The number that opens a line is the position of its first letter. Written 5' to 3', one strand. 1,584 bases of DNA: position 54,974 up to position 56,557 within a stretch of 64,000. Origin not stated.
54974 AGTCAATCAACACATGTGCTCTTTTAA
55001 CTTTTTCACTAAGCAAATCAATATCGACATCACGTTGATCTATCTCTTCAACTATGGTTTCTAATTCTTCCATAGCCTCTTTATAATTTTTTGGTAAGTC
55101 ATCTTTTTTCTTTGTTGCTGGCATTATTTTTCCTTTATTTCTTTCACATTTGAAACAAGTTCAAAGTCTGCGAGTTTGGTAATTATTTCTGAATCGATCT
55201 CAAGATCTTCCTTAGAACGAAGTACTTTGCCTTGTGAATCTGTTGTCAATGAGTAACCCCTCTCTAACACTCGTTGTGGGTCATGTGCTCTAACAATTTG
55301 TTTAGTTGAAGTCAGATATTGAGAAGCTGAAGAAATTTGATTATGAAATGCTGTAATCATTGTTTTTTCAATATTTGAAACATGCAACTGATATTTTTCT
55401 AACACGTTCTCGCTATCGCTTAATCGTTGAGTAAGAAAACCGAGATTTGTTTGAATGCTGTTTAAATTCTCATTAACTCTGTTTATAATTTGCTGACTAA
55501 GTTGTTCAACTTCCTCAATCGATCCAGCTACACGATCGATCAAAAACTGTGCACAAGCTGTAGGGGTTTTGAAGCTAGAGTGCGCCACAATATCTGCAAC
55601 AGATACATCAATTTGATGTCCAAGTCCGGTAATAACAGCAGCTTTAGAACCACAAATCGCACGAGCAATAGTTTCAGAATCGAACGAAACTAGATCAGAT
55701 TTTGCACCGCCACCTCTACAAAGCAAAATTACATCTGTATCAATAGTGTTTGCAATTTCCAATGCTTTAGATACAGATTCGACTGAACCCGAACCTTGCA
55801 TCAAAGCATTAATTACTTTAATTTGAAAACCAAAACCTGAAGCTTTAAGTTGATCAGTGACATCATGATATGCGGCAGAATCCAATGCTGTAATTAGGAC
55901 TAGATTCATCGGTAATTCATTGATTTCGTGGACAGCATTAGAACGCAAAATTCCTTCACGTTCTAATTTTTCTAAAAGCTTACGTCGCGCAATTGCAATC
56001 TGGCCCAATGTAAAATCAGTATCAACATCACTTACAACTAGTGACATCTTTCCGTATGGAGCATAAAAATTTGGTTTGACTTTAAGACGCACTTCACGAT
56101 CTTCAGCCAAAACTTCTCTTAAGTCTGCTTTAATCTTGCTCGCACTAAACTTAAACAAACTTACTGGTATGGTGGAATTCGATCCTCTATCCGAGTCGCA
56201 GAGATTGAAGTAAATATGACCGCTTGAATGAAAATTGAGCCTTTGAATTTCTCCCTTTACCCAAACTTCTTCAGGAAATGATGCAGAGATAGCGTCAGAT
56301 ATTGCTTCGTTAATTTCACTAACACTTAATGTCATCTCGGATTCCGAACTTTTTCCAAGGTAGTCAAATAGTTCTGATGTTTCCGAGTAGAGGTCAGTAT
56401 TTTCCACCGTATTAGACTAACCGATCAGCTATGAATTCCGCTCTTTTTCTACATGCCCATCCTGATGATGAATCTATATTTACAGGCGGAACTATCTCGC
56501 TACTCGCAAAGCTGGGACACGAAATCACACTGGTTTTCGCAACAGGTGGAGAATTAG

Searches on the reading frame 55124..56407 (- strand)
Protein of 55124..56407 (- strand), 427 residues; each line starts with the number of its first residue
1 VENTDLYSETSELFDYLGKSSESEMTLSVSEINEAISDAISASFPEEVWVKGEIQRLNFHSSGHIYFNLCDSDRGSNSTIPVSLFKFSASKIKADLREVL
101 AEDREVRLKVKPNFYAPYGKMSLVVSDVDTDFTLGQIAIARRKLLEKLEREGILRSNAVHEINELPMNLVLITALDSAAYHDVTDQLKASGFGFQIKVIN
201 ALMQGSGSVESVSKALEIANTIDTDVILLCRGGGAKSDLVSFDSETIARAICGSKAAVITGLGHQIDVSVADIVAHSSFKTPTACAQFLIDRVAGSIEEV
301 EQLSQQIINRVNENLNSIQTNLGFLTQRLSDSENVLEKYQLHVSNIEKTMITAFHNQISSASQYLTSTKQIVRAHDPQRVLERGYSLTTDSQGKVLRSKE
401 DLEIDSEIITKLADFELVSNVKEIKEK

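Call 58: search_protein_families(library=pfam, proteins=[window:55124-56407:-], max_evalue=1e-10)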
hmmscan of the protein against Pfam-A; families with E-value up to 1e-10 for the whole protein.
window:55124-56407:- (427 aa): 2 families
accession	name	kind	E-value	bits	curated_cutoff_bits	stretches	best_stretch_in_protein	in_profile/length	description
PF02601.20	Exonuc_VII_L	-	9.4e-59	199.9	35.9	1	157-370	5-219/315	Exonuclease VII, large subunit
PF13742.12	tRNA_anti_2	-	3.5e-21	75.7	27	1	27-128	1-94/95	OB-fold nucleic acid binding domain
